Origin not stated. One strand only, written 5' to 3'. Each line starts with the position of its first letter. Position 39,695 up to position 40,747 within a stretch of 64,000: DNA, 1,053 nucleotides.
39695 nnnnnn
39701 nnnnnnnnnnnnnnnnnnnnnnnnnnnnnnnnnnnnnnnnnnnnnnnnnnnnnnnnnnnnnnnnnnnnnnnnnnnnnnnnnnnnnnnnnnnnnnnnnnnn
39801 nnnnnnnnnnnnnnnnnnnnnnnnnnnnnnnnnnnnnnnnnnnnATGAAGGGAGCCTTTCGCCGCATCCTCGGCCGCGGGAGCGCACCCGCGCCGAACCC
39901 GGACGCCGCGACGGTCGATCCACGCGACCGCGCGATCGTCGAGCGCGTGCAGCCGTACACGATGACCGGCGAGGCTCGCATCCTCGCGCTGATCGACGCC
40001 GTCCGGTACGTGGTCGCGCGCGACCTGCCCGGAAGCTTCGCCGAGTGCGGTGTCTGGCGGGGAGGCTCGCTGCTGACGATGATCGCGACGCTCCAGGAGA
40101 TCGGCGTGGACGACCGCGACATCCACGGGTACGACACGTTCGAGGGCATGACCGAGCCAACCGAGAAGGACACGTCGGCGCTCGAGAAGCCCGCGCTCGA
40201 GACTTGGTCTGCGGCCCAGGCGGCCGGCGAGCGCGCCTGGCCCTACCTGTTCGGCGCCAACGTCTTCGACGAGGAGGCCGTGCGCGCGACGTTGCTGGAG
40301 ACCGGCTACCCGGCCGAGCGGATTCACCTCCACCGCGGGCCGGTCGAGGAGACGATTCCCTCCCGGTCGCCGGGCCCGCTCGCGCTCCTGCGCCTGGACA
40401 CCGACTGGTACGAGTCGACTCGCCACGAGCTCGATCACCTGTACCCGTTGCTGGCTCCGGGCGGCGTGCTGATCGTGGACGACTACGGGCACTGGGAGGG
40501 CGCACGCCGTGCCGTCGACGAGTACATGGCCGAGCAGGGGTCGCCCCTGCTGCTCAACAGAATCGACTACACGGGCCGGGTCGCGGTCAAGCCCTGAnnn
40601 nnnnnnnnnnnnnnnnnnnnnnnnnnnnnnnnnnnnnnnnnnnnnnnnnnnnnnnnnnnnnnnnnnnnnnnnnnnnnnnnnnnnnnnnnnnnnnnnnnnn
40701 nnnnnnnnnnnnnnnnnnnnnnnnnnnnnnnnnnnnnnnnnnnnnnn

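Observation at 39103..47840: Methyltransferase-rich glycan cluster with a Wzx flippase but no polymerase, ligase or priming phosphoglycosyltransferase: candidate pathway for a heavily O-methylated oligosaccharide or glycolipid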

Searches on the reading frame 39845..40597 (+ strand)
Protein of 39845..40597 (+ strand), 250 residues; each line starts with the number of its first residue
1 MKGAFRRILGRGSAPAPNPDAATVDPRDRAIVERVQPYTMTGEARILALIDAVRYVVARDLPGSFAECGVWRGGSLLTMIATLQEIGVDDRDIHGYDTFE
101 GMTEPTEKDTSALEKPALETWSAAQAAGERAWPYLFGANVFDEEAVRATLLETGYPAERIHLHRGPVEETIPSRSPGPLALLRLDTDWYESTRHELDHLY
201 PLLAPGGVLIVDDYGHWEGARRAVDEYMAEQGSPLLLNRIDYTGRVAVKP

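Call 8: search_protein_families(library=pfam, proteins=[window:39845-40597:+], max_evalue=0.01)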
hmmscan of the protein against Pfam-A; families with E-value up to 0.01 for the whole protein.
window:39845-40597:+ (250 aa): 2 families
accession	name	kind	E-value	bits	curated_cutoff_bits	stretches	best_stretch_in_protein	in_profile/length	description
PF05711.17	TylF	-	3.4e-43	148.2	23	1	35-244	65-259/264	Macrocin-O-methyltransferase (TylF)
PF13578.12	Methyltransf_24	-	1.8e-13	51.7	26.3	1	67-214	2-105/105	Methyltransferase domain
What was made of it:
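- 39845..40597 (+): TylF/MycF/NovP-family sugar O-methyltransferase (250 aa). PF05711 at 148 bits (call 8).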

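Call 10: find_encoding_contigs(protein=window:39845-40597:+, flank=10000, max_places=6)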
Protein window:39845-40597:+ (250 aa): no gene with exactly this product is on record in the collection.

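Call 11: find_homologous_proteins(query=window:39845-40597:+)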
Query window:39845-40597:+ (250 aa): 8000 proteins with E <= 0.001 among 8000 candidates; the best 120 are listed.
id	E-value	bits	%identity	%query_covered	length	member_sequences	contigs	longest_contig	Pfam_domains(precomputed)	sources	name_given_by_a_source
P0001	2.2e-165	566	100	100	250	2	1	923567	PF05711.18,PF13578.13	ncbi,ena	-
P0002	1.8e-130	452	78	100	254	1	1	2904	PF05711.18,PF13578.13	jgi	jgi:hypothetical protein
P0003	2.0e-121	422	75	100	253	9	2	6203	PF05711.18,PF13578.13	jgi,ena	-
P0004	3.7e-121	421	73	100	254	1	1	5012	PF05711.18,PF13578.13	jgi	jgi:hypothetical protein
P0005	5.0e-121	421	74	100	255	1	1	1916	PF05711.18,PF13578.13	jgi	jgi:O-methyltransferase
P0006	5.1e-121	421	75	100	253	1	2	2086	PF05711.18,PF13578.13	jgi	jgi:O-methyltransferase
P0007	1.4e-120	419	74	100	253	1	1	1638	PF05711.18,PF13578.13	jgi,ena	-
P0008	2.9e-119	415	75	95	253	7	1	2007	PF05711.18,PF13578.13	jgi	jgi:O-methyltransferase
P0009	1.1e-118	413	72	100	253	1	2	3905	PF05711.18,PF13578.13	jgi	jgi:O-methyltransferase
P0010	2.0e-112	393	70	99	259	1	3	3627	PF05711.18,PF13578.13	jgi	jgi:hypothetical protein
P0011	3.2e-111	389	71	94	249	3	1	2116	PF05711.18,PF13578.13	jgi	jgi:O-methyltransferase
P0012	4.8e-111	388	71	95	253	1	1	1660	PF05711.18,PF13578.13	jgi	jgi:hypothetical protein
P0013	3.2e-109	382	70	94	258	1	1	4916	PF05711.18,PF13578.13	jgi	jgi:hypothetical protein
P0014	3.3e-109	382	69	98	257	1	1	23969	PF05711.18,PF13578.13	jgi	jgi:hypothetical protein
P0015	1.5e-108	380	71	92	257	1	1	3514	PF05711.18,PF13578.13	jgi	jgi:hypothetical protein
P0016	2.2e-108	379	74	90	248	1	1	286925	PF05711.18,PF13578.13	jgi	jgi:O-methyltransferase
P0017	2.3e-108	379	69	98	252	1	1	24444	PF05711.18,PF13578.13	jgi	jgi:hypothetical protein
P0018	2.7e-108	379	71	95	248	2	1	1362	PF05711.18,PF13578.13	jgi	jgi:hypothetical protein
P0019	5.4e-108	378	71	95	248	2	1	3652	PF05711.18,PF13578.13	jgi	jgi:O-methyltransferase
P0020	7.2e-108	378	69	98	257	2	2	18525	PF05711.18,PF13578.13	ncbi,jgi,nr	ncbi:MAG: O-methyltransferase [Thermoleophilaceae bacterium]|jgi:hypothetical protein|nr:O-methyltra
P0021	8.7e-108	377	67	98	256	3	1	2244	PF05711.18,PF13578.13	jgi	jgi:hypothetical protein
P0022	1.0e-107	377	69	100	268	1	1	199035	PF05711.18,PF13578.13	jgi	jgi:O-methyltransferase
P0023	1.5e-107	377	67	100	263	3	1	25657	PF05711.18,PF13578.13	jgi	-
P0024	3.1e-107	376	71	92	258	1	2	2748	PF05711.18,PF13578.13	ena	-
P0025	4.0e-107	375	66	99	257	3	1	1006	PF05711.18,PF13578.13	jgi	jgi:O-methyltransferase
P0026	4.4e-107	375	68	100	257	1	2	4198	PF05711.18,PF13578.13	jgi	jgi:O-methyltransferase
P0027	6.4e-107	375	67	100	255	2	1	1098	PF05711.18,PF13578.13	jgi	jgi:hypothetical protein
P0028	6.8e-107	374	72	90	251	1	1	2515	PF05711.18,PF13578.13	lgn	-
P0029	7.4e-107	374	68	94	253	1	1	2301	PF05711.18,PF13578.13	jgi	jgi:O-methyltransferase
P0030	8.0e-107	374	71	91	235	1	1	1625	PF05711.18,PF13578.13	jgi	jgi:hypothetical protein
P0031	8.5e-107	374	67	100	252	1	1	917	PF05711.18,PF13578.13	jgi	-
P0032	8.8e-107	374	69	94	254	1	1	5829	PF05711.18,PF13578.13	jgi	jgi:O-methyltransferase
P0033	9.2e-107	374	69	98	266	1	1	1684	PF05711.18,PF13578.13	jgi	jgi:hypothetical protein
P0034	1.0e-106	374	67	100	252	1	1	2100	PF05711.18,PF13578.13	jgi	jgi:O-methyltransferase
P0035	1.1e-106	374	68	98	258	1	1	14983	PF05711.18,PF13578.13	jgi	jgi:O-methyltransferase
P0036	1.9e-106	373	67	100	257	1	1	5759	PF05711.18,PF13578.13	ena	-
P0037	2.2e-106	373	69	98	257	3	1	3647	PF05711.18,PF13578.13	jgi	jgi:O-methyltransferase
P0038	2.4e-106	373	67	100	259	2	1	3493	PF05711.18,PF13578.13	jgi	jgi:O-methyltransferase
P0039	2.6e-106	373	69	97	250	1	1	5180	PF05711.18,PF13578.13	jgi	jgi:hypothetical protein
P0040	2.6e-106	373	71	91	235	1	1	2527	PF05711.18,PF13578.13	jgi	jgi:hypothetical protein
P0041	3.1e-106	372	67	100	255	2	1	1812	PF05711.18,PF13578.13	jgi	jgi:hypothetical protein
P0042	3.4e-106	372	65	100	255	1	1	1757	PF05711.18,PF13578.13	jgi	jgi:hypothetical protein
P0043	3.6e-106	372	66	98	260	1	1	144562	PF05711.18,PF13578.13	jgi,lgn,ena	jgi:hypothetical protein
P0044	3.7e-106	372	66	99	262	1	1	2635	PF05711.18,PF13578.13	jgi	jgi:hypothetical protein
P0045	3.7e-106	372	67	96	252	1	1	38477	PF05711.18,PF13578.13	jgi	jgi:O-methyltransferase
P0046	3.8e-106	372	67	100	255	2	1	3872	PF05711.18,PF13578.13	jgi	jgi:O-methyltransferase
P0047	4.4e-106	372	71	92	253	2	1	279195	PF05711.18,PF13578.13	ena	-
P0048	6.3e-106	371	66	100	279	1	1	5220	PF05711.18,PF13578.13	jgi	jgi:O-methyltransferase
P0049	8.5e-106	371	66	100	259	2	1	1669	PF05711.18,PF13578.13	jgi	jgi:hypothetical protein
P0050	1.1e-105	371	68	98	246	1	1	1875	PF05711.18,PF13578.13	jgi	jgi:O-methyltransferase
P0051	1.1e-105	371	65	100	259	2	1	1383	PF05711.18,PF13578.13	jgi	jgi:O-methyltransferase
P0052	1.3e-105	370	69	98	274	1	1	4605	PF05711.18,PF13578.13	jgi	jgi:O-methyltransferase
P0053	1.5e-105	370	69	98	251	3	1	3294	PF05711.18,PF13578.13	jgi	-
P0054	1.5e-105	370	68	94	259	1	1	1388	PF05711.18,PF13578.13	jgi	jgi:hypothetical protein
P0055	2.5e-105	369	70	92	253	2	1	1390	PF05711.18,PF13578.13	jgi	jgi:O-methyltransferase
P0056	2.8e-105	369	72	89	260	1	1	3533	PF05711.18,PF13578.13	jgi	jgi:O-methyltransferase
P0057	3.9e-105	369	66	98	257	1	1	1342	PF05711.18,PF13578.13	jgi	jgi:hypothetical protein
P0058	4.5e-105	369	68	93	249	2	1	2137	PF05711.18,PF13578.13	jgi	jgi:hypothetical protein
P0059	7.1e-105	368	68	90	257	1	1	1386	PF05711.18,PF13578.13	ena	-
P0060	7.1e-105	368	70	89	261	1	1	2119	PF05711.18,PF13578.13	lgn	-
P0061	8.4e-105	368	66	100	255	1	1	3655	PF05711.18,PF13578.13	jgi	-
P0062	8.9e-105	368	70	91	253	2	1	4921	PF05711.18,PF13578.13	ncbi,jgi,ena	-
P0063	1.0e-104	367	67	95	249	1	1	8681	PF05711.18,PF13578.13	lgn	-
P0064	1.1e-104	367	66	99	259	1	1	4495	PF05711.18,PF13578.13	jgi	jgi:hypothetical protein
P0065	1.9e-104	366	67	100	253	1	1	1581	PF05711.18,PF13578.13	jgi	jgi:hypothetical protein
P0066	2.4e-104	366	67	98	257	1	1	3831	PF05711.18,PF13578.13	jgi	jgi:hypothetical protein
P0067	2.5e-104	366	68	92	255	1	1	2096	PF05711.18,PF13578.13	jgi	jgi:O-methyltransferase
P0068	2.6e-104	366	71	93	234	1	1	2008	PF05711.18,PF13578.13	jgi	jgi:hypothetical protein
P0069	2.8e-104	366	71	91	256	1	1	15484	PF05711.18,PF13578.13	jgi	jgi:O-methyltransferase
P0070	2.9e-104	366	73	91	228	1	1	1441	PF05711.18,PF13578.13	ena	-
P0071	3.1e-104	366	68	98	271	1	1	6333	PF05711.18,PF13578.13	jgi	jgi:hypothetical protein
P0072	3.2e-104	366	69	96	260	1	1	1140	PF05711.18,PF13578.13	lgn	-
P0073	3.9e-104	365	64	100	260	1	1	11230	PF05711.18,PF13578.13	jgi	jgi:O-methyltransferase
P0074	4.1e-104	365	67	95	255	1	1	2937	PF05711.18,PF13578.13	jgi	jgi:O-methyltransferase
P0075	4.1e-104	365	65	98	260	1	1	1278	PF05711.18,PF13578.13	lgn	-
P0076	4.9e-104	365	70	92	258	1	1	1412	PF05711.18,PF13578.13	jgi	jgi:hypothetical protein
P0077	5.1e-104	365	65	100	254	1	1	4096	PF05711.18,PF13578.13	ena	-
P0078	6.0e-104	365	68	94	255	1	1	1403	PF05711.18,PF13578.13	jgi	jgi:O-methyltransferase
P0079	6.1e-104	365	69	90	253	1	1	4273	PF05711.18,PF13578.13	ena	-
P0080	6.3e-104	365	67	98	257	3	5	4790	PF05711.18,PF13578.13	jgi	jgi:O-methyltransferase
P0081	8.2e-104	364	66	99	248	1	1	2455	PF05711.18,PF13578.13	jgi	-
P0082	8.4e-104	364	68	90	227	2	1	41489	PF05711.18,PF13578.13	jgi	jgi:O-methyltransferase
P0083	8.7e-104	364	68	91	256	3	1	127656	PF05711.18,PF13578.13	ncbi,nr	ncbi:MAG TPA: TylF/MycF/NovP-related O-methyltransferase [Thermoleophilaceae bacterium]|nr:TylF/MycF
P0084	9.4e-104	364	67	98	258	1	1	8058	PF05711.18,PF13578.13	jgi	jgi:O-methyltransferase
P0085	9.5e-104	364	65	98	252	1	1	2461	PF05711.18,PF13578.13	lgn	-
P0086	1.0e-103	364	66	97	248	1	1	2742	PF05711.18,PF13578.13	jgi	jgi:hypothetical protein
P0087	1.0e-103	364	67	93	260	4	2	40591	PF05711.18,PF13578.13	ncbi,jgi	ncbi:MAG TPA: TylF/MycF/NovP-related O-methyltransferase [Thermoleophilaceae bacterium]|jgi:hypothet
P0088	1.2e-103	364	67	94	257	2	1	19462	PF05711.18,PF13578.13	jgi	jgi:hypothetical protein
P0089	1.3e-103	364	70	91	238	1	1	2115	PF05711.18,PF13578.13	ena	-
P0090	1.6e-103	363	68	98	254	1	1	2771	PF05711.18,PF13578.13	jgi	jgi:hypothetical protein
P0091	1.9e-103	363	70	90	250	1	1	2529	PF05711.18,PF13578.13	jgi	jgi:O-methyltransferase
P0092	2.0e-103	363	65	99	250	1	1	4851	PF05711.18,PF13578.13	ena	-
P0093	2.2e-103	363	68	93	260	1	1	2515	PF05711.18,PF13578.13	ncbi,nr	ncbi:MAG: hypothetical protein JWM71_1111 [Solirubrobacteraceae bacterium]|nr:hypothetical protein [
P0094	2.6e-103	363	68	95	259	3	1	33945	PF05711.18,PF13578.13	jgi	jgi:O-methyltransferase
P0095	3.0e-103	363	66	100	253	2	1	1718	PF05711.18,PF13578.13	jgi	jgi:hypothetical protein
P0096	3.0e-103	363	67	99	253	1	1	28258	PF05711.18,PF13578.13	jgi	jgi:hypothetical protein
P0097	3.2e-103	362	66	98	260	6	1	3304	PF05711.18,PF13578.13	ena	-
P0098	3.4e-103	362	63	100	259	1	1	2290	PF05711.18,PF13578.13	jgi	jgi:O-methyltransferase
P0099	3.6e-103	362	65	100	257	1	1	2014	PF05711.18,PF13578.13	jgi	jgi:hypothetical protein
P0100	3.6e-103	362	67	98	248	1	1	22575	PF05711.18,PF13578.13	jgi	jgi:O-methyltransferase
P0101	3.9e-103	362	68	98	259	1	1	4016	PF05711.18,PF13578.13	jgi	jgi:O-methyltransferase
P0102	4.3e-103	362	64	100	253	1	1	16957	PF05711.18,PF13578.13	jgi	jgi:O-methyltransferase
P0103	4.5e-103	362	67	96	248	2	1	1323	PF05711.18,PF13578.13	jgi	jgi:O-methyltransferase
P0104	4.8e-103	362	66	100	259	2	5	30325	PF05711.18,PF13578.13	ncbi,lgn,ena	-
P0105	5.5e-103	362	64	100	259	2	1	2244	PF05711.18,PF13578.13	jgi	-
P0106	5.5e-103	362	64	98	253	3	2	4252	PF05711.18,PF13578.13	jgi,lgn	jgi:hypothetical protein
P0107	6.7e-103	361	66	98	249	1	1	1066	PF05711.18,PF13578.13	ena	-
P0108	6.7e-103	361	69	89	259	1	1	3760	PF05711.18,PF13578.13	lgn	-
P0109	6.8e-103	361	65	100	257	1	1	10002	PF05711.18,PF13578.13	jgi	jgi:O-methyltransferase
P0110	6.9e-103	361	65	98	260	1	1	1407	PF05711.18,PF13578.13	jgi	jgi:hypothetical protein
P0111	7.4e-103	361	67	100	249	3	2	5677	PF05711.18,PF13578.13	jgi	jgi:O-methyltransferase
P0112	7.6e-103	361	68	92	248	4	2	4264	PF05711.18,PF13578.13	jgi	jgi:O-methyltransferase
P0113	7.9e-103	361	65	97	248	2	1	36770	PF05711.18,PF13578.13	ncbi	ncbi:MAG TPA: TylF/MycF/NovP-related O-methyltransferase [Thermoleophilaceae bacterium]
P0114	8.6e-103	361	69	91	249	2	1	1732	PF05711.18,PF13578.13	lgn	-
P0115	8.8e-103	361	64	98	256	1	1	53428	PF05711.18,PF13578.13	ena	-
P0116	8.9e-103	361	69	95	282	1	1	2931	PF05711.18,PF13578.13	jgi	jgi:O-methyltransferase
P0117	9.4e-103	361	69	91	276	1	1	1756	PF05711.18,PF13578.13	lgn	-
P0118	1.0e-102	361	69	92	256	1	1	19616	PF05711.18,PF13578.13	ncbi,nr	ncbi:MAG TPA: TylF/MycF/NovP-related O-methyltransferase [Thermoleophilaceae bacterium]|nr:TylF/MycF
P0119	1.2e-102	361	68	99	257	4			PF05711.18,PF13578.13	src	-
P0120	1.2e-102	361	67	96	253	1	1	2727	PF05711.18,PF13578.13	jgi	jgi:hypothetical protein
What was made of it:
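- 39845..40597 (+): P0001 is 100% identical (call 11).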

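Call 12: find_encoding_contigs(protein=P0016, flank=10000, max_places=2)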
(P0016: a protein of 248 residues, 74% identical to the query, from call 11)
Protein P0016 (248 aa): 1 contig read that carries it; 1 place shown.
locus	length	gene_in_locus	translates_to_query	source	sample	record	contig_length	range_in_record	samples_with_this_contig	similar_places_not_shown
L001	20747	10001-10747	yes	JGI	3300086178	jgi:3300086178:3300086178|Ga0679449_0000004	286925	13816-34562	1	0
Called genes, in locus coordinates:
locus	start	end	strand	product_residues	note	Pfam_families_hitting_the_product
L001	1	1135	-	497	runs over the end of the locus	PF01943:Polysacc_synt, PF13440:Polysacc_synt_3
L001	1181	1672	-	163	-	PF00149:Metallophos (weak), PF12850:Metallophos_2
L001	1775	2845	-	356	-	PF13489:Methyltransf_23, PF13847:Methyltransf_31, PF08241:Methyltransf_11, PF08242:Methyltransf_12, PF13649:Methyltransf_25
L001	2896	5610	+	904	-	PF13191:AAA_16, PF00196:GerE, PF08281:Sigma70_r4_2, PF13936:HTH_38 (weak)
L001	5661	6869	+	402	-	PF03033:Glyco_transf_28 (weak), PF21036:EryCIII-like_N, PF00201:UDPGT, PF06722:EryCIII-like_C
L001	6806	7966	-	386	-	PF00089:Trypsin, PF13365:Trypsin_2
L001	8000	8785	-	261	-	PF13489:Methyltransf_23, PF08241:Methyltransf_11 (weak), PF08242:Methyltransf_12 (weak), PF13649:Methyltransf_25 (faint)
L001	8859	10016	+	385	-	PF13439:Glyco_transf_4 (weak), PF20706:GT4-conflict, PF00534:Glycos_transf_1, PF13692:Glyco_trans_1_4, PF13524:Glyco_trans_1_2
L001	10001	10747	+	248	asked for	PF05711:TylF, PF13578:Methyltransf_24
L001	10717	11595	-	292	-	PF01501:Glyco_transf_8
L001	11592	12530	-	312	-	-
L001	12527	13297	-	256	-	PF05050:Methyltransf_21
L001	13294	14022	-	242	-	PF13489:Methyltransf_23, PF08242:Methyltransf_12 (weak), PF08241:Methyltransf_11, PF13649:Methyltransf_25 (weak), PF13847:Methyltransf_31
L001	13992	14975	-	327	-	PF01073:3Beta_HSD, PF01370:Epimerase, PF02719:Polysacc_synt_2, PF04321:RmlD_sub_bind, PF07993:NAD_binding_4, PF08659:KR (weak), PF16363:GDP_Man_Dehyd, PF13460:NAD_binding_10 (weak)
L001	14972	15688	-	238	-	PF13489:Methyltransf_23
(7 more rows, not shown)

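Call 13: find_encoding_contigs(protein=P0083, flank=10000, max_places=2)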
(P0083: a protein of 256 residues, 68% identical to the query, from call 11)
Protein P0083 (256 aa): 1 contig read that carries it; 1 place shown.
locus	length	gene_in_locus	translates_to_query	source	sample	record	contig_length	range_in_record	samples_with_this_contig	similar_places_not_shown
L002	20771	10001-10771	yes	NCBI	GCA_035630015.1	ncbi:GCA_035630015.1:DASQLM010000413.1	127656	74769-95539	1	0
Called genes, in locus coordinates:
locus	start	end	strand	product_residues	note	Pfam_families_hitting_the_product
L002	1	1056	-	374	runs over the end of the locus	-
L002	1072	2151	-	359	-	-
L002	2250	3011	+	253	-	PF00483:NTP_transferase (weak), PF12804:NTP_transf_3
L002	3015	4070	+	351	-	PF00465:Fe-ADH, PF13685:Fe-ADH_2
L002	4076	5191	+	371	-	PF04464:Glyphos_transf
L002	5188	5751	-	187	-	PF08242:Methyltransf_12, PF13489:Methyltransf_23, PF08241:Methyltransf_11, PF13649:Methyltransf_25, PF01209:Ubie_methyltran (weak), PF13847:Methyltransf_31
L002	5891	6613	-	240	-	PF13489:Methyltransf_23, PF01209:Ubie_methyltran (faint), PF13847:Methyltransf_31, PF08241:Methyltransf_11, PF08242:Methyltransf_12, PF13649:Methyltransf_25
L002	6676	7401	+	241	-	PF13489:Methyltransf_23, PF01209:Ubie_methyltran (weak), PF13847:Methyltransf_31, PF08241:Methyltransf_11, PF08242:Methyltransf_12, PF13649:Methyltransf_25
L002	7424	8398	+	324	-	PF00535:Glycos_transf_2, PF10111:Glyco_tranf_2_2 (weak), PF13641:Glyco_tranf_2_3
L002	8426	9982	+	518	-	PF13440:Polysacc_synt_3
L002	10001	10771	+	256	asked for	PF05711:TylF, PF13578:Methyltransf_24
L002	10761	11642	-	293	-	PF01501:Glyco_transf_8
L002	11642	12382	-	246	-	PF13489:Methyltransf_23, PF08242:Methyltransf_12, PF08241:Methyltransf_11, PF13649:Methyltransf_25 (weak), PF13847:Methyltransf_31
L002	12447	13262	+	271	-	PF13489:Methyltransf_23 (weak), PF08241:Methyltransf_11, PF08242:Methyltransf_12 (weak), PF13649:Methyltransf_25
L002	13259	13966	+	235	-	PF04989:RMNT_CmcI, PF13578:Methyltransf_24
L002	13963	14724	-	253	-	PF13489:Methyltransf_23, PF08241:Methyltransf_11 (faint), PF13649:Methyltransf_25 (faint)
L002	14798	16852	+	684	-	-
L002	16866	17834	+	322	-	PF00535:Glycos_transf_2, PF13641:Glyco_tranf_2_3 (weak)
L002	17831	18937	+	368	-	PF13439:Glyco_transf_4, PF13579:Glyco_trans_4_4, PF20706:GT4-conflict (weak), PF00534:Glycos_transf_1, PF13692:Glyco_trans_1_4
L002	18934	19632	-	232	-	PF13489:Methyltransf_23 (faint), PF08241:Methyltransf_11 (weak)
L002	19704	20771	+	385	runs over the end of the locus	PF13439:Glyco_transf_4, PF13579:Glyco_trans_4_4, PF00534:Glycos_transf_1, PF13692:Glyco_trans_1_4, PF13524:Glyco_trans_1_2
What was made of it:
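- Closest known: Wzx/Wzy-dependent heteropolysaccharide loci. Different: Methyltransferase density is unusually high: 4 MTs to 3 GTs here and up to 8 MTs per 20 kb in L002 (call 13).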

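Call 15: search_protein_families(library=ncbifam, proteins=[window:39845-40597:+], max_evalue=0.001)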
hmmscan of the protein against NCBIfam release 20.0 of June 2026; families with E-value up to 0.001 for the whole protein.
window:39845-40597:+ (250 aa): 0 families

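Call 21: find_related_loci(query=A1, collection=genome_contigs, flank=10000)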
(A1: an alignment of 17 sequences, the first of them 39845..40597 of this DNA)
Query A1 (250 aa) in genome_contigs; peptide patterns used: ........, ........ (x = any residue, [..] = any of these).
600 stretches matched a pattern (row limit reached: there are more); 590 encode a relative of the query (tblastn E <= 1e-3); the best 80 are kept; 80 distinct loci.
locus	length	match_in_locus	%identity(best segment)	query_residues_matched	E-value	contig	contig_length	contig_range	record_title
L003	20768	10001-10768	64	1-249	9e-105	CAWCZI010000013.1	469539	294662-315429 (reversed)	MAG: uncultured Solirubrobacterales bacterium isolate MFD09671.bin.1.50 genome assembly, contig: contig_6942, whole geno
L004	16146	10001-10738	62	5-249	1e-99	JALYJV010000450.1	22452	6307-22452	MAG: Pseudomonadota bacterium isolate CAM bin13 SD1481-83_k127_1035863, whole genome shotgun sequence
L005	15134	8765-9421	68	28-249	1e-97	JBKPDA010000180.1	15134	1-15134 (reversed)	MAG: Actinomycetota bacterium isolate GB_EKS_MAG_00036 GB_EKS_000000478587, whole genome shotgun sequence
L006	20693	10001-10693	64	15-249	4e-95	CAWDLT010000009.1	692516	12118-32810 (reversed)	MAG: uncultured bacterium isolate MFD04944.bin.1.332 genome assembly, contig: contig_53826, whole genome shotgun sequenc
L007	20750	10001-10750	61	4-249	8e-94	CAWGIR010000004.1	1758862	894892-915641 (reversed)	MAG: uncultured Actinomycetes bacterium isolate MFD09603.bin.2.28 genome assembly, contig: contig_9714, whole genome sho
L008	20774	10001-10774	57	1-249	9e-94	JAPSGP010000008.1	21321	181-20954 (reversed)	MAG: Acidimicrobiia bacterium isolate BS_bin.037 NODE_139_length_21321_cov_2.312919, whole genome shotgun sequence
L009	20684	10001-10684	66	22-249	5e-92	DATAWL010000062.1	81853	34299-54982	MAG TPA_asm: Solirubrobacteraceae bacterium isolate SMAG_U5624 k141_494461, whole genome shotgun sequence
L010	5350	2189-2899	58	13-249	3e-89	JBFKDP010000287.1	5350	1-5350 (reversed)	MAG: Litorivivens sp. isolate Mix_sand20.2022.06.G.6 k141_2135618_length_5350_cov_6.0000, whole genome shotgun sequence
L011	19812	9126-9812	63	17-249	3e-89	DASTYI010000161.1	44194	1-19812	MAG TPA_asm: Iamia sp. isolate SMAG_U2437 k141_976919, whole genome shotgun sequence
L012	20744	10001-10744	54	2-249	8e-89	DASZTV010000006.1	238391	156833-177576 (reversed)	MAG TPA_asm: Mycobacteriales bacterium isolate SMAG_U6086 k141_1146261, whole genome shotgun sequence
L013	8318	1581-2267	64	18-248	1e-86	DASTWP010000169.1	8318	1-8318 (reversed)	MAG TPA_asm: Solirubrobacteraceae bacterium isolate SMAG_U2391 k141_391012, whole genome shotgun sequence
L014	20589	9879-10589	60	15-249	1e-85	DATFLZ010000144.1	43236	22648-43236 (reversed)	MAG TPA_asm: Solirubrobacterales bacterium isolate SMAG_U9211 k141_171700, whole genome shotgun sequence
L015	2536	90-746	62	32-249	2e-87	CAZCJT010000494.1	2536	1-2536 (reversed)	MAG TPA_asm: uncultured Acidimicrobiaceae bacterium isolate SRP062349_co6_4 genome assembly, contig: NODE_50129_length_2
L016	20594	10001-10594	65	28-228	3e-84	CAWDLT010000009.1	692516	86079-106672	MAG: uncultured bacterium isolate MFD04944.bin.1.332 genome assembly, contig: contig_53826, whole genome shotgun sequenc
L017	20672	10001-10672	56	26-249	5e-84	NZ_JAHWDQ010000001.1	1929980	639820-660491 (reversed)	Zhongshania aquimaris strain CAU 1632 contig1, whole genome shotgun sequence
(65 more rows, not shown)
